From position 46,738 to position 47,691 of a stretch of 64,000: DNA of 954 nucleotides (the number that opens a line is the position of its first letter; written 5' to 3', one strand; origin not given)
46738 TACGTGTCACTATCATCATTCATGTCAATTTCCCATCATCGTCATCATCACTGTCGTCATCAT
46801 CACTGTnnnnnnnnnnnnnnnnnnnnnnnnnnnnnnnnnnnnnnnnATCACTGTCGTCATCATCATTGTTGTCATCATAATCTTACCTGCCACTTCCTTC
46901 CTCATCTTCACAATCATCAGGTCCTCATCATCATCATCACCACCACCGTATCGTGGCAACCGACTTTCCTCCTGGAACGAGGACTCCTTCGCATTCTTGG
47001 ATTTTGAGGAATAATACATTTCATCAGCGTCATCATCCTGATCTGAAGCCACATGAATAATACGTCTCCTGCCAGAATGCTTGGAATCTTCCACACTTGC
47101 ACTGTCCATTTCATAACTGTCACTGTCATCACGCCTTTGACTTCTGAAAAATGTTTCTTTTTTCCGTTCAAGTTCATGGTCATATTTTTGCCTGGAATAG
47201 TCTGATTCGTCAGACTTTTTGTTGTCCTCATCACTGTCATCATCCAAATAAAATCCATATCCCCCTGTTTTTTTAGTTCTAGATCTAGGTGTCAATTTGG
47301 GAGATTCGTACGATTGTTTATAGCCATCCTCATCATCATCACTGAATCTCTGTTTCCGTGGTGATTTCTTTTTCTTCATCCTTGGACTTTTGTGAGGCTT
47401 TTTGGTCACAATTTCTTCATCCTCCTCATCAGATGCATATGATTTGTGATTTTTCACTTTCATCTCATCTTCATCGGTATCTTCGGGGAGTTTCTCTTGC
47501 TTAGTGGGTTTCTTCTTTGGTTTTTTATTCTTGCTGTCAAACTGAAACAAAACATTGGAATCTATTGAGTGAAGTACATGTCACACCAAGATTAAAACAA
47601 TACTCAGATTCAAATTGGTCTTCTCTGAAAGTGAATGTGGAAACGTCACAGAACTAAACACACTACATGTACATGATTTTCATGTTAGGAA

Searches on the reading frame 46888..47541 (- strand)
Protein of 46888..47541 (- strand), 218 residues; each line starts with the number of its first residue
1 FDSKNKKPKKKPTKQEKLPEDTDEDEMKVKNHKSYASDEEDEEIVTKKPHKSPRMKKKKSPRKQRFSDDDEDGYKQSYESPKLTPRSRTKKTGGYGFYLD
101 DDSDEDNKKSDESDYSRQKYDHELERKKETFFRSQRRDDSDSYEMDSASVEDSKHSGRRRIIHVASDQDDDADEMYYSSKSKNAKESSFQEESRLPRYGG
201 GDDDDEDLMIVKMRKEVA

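Call 52: search_protein_families(library=pfam, proteins=[window:46888-47541:-], max_evalue=1)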
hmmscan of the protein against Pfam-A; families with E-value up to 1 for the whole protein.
seq(218 aa): 0 families
